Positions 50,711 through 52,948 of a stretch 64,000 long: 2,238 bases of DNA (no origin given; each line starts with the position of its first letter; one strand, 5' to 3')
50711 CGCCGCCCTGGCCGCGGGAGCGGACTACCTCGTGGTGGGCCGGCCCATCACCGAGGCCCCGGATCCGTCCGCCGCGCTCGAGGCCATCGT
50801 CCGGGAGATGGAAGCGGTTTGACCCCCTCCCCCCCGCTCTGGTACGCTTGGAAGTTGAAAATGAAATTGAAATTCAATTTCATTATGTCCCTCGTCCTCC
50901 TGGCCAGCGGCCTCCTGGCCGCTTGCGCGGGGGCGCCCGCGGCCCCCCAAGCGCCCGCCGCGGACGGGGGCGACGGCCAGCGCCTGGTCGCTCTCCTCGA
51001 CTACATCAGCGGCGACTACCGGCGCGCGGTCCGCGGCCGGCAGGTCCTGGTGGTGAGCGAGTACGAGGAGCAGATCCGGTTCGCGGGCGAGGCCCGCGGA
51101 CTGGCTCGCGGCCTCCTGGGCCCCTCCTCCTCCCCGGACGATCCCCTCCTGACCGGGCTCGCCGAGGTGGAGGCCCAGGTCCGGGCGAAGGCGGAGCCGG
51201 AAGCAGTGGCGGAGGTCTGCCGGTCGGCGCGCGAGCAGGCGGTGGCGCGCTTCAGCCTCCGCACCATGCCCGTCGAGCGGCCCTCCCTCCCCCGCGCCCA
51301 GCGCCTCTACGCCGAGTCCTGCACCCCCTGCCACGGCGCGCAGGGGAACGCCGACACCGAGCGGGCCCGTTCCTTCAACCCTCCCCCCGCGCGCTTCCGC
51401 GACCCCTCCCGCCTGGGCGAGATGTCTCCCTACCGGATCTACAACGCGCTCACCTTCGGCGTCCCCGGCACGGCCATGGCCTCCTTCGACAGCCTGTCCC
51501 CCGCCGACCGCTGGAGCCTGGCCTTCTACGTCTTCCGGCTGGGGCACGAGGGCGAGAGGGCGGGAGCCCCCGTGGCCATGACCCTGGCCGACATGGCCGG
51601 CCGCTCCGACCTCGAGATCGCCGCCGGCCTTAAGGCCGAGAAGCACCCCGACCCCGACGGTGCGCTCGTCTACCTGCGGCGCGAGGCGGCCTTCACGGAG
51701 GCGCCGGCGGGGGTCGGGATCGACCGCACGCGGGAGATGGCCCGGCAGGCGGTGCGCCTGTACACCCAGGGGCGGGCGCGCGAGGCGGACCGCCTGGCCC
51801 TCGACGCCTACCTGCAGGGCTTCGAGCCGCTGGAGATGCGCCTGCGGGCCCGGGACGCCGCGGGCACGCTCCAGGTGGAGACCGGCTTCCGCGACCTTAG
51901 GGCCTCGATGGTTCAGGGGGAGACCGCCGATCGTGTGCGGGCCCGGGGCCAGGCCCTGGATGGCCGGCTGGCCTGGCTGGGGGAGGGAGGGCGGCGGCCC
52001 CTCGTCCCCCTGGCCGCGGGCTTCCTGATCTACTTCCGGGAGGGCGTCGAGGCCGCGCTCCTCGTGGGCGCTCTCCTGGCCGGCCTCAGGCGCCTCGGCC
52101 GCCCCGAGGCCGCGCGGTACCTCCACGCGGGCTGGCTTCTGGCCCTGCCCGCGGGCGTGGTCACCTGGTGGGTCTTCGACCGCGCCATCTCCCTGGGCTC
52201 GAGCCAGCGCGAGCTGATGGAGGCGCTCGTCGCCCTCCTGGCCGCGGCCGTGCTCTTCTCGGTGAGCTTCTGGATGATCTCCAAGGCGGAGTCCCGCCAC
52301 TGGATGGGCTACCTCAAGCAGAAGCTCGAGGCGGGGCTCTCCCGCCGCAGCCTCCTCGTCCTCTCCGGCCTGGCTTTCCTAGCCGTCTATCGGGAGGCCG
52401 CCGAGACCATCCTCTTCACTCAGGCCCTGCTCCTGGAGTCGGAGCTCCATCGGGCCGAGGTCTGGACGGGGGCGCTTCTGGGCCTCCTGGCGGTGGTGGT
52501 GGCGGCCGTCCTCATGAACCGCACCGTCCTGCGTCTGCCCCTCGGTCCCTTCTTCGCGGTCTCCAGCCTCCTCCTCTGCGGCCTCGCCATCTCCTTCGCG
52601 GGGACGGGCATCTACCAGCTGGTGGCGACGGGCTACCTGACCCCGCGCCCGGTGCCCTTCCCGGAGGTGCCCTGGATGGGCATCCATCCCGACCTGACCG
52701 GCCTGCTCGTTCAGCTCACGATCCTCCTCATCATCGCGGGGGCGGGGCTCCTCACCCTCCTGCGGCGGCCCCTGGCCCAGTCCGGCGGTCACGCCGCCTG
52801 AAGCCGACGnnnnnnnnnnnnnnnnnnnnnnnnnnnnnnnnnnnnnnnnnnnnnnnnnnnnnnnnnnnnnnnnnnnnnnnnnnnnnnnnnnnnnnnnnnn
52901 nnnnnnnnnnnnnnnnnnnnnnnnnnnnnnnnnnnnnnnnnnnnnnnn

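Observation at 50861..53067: Cytochrome c-FTR1 fusion lipoprotein followed by a glutaredoxin-like CxxC protein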

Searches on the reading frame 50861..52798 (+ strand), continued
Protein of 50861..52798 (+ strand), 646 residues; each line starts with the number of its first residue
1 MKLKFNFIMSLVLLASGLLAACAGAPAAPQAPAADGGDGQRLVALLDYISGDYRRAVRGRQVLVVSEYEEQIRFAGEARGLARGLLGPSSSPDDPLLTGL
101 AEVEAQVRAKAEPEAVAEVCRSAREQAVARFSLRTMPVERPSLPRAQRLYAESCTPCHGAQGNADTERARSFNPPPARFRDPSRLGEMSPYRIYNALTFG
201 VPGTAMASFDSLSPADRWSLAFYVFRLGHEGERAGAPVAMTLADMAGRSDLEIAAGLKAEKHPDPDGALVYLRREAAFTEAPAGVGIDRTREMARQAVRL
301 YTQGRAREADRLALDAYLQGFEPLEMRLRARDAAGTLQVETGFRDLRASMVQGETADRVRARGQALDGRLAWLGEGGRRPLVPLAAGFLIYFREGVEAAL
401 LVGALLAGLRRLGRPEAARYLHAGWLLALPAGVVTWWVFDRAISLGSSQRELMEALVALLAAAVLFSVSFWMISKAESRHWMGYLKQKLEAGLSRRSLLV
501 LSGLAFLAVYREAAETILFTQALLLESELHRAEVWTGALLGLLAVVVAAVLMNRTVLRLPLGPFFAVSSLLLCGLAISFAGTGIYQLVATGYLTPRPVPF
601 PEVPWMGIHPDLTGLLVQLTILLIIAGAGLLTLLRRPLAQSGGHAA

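Call 80: get_annotated_region(hit=H21, flank=6000)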
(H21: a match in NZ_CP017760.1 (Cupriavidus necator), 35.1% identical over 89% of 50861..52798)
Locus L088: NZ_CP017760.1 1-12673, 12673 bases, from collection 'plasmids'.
description: Cupriavidus necator strain NH9 plasmid pENH91, complete sequence
organism: Cupriavidus necator (NCBI taxid 106590)
taxonomy: Bacteria; Pseudomonadota; Betaproteobacteria; Burkholderiales; Burkholderiaceae; Cupriavidus; Cupriavidus necator
host: -; source: whole organism,soil; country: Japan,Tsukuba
typing (MOB-suite, as given by PLSDB): conjugative; replicon IncP; relaxase MOBP; mating-pair formation MPF_T
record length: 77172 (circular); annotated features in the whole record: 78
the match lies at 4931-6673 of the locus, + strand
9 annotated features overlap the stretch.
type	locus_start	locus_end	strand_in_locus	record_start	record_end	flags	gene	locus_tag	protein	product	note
CDS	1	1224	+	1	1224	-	trfA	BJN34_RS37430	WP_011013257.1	plasmid replication initiator TrfA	-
CDS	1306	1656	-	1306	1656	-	tnpC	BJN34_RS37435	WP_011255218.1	Tn3 family transposase post-transcriptional regulator TnpC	-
CDS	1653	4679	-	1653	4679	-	-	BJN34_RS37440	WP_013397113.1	Tn3 family transposase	-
CDS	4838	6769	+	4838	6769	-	-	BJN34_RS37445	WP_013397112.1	cytochrome c/FTR1 family iron permease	-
CDS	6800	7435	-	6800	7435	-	-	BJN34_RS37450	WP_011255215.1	cation transporter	GO:0006812 - monoatomic cation transport [Evidence IEA]; GO:0055085 - transmembrane transport [Evidence IEA]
CDS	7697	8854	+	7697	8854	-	-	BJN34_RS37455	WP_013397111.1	sterol desaturase family protein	GO:0008610 - lipid biosynthetic process [Evidence IEA]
CDS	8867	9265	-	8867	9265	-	cadR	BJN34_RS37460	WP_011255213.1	Cd(II)/Pb(II)-responsive transcriptional regulator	GO:0045893 - positive regulation of DNA-templated transcription [Evidence IEA]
CDS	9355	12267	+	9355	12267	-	-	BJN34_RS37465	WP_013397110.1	heavy metal translocating P-type ATPase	-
CDS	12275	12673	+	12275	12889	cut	-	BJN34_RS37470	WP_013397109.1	phosphatase PAP2 family protein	-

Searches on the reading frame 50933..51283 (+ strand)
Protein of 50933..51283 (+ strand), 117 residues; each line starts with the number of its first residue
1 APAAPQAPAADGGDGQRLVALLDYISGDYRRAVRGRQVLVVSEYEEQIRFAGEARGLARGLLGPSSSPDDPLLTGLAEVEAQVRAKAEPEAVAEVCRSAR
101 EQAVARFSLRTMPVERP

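Call 88: search_protein_families(library=pfam, proteins=[window:50933-51283:+], max_evalue=10)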
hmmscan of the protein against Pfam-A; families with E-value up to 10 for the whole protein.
seq(117 aa): 0 families

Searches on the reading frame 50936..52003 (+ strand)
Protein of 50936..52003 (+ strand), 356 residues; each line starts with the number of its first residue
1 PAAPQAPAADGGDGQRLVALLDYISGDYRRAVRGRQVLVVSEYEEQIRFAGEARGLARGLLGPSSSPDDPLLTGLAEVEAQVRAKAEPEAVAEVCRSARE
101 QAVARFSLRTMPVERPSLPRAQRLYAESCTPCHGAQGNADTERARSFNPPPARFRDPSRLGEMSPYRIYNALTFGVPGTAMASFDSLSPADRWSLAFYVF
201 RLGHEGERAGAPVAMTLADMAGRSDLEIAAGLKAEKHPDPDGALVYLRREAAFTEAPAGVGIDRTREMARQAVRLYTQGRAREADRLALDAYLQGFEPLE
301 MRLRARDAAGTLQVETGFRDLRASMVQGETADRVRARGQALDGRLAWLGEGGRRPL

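Call 89: search_dna_similar(query=window:50936-52003:+, collection=plasmids, mode=protein, max_rows=60, rows=spread, max_evalue=0.001)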
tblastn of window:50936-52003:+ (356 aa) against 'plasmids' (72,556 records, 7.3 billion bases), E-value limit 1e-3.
Records with a match: 110; places in all: 128; records where one place covers at least 80% of the query: 101.
Best place of each record, by identity: <60% 110.
By first word of the organism name: Sphingobium 24; Cupriavidus 16; Sphingomonas 11; Ralstonia 9; Novosphingobium 8; Xanthomonas 6; Rhizorhabdus 4; Pseudoalteromonas 4; Caulobacter 2; Croceicoccus 2; and 18 more.
By predicted mobility (MOB-suite, as given by PLSDB): conjugative 49; non-mobilizable 34; mobilizable 27.
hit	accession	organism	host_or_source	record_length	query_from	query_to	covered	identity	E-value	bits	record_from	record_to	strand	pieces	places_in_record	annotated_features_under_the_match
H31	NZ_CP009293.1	Novosphingobium pentaromativorans US6-1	mud sediment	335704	20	342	91%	36.1%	1e-36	147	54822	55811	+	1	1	FTR1 family protein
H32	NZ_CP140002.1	Novosphingobium capsulatum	-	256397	20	343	91%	35.8%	2e-36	147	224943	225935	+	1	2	cytochrome c/FTR1 family iron permease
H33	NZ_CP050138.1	Sphingomonas sp. CL5.1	-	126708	20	343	91%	35.5%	1e-36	147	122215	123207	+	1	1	cytochrome c/FTR1 family iron permease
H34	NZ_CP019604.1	Croceicoccus marinus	-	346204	20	342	91%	35.2%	2e-32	135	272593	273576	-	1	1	cytochrome c/FTR1 family iron permease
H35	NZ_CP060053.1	Croceicoccus marinus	prokaryote,marine sediment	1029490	20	342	91%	35.2%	2e-32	135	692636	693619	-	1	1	none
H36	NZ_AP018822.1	Sphingomonas bisphenolicum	-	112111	20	343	91%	34.4%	7e-37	148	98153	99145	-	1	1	cytochrome c/FTR1 family iron permease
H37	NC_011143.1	Phenylobacterium zucineum HLK1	-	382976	20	328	87%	35.8%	3e-37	149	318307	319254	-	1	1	none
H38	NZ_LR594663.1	Variovorax sp. RA8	Riverbed sediment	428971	20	345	92%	33.8%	5e-28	122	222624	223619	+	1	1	cytochrome c/FTR1 family iron permease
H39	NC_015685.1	Afipia carboxidovorans OM5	-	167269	20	342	91%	33.8%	5e-34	140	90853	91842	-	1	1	cytochrome c/FTR1 family iron permease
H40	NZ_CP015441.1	Aurantiacibacter atlanticus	sediment,deep sea sediment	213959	20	342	91%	33.6%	3e-29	126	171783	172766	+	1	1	cytochrome c/FTR1 family iron permease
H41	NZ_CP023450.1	Rhizorhabdus dicambivorans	soil sample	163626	20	346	92%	33.1%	1e-31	133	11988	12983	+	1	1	FTR1 family protein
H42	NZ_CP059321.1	Rhizorhabdus wittichii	Enrichment culture,Wastewater treatment ...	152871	20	343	91%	33.4%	1e-36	147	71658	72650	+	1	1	cytochrome c/FTR1 family iron permease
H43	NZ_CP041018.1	Sphingobium fuliginis ATCC 27551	cell culture,Water of rice field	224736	20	343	91%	33.2%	2e-27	120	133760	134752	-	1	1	none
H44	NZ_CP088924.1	Rhodanobacter thiooxydans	soil,well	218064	20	346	92%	32.8%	7e-27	119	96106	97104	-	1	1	FTR1 family protein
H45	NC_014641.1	Achromobacter xylosoxidans A8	-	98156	16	342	92%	32.8%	9e-27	119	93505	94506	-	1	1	cytochrome c/FTR1 family iron permease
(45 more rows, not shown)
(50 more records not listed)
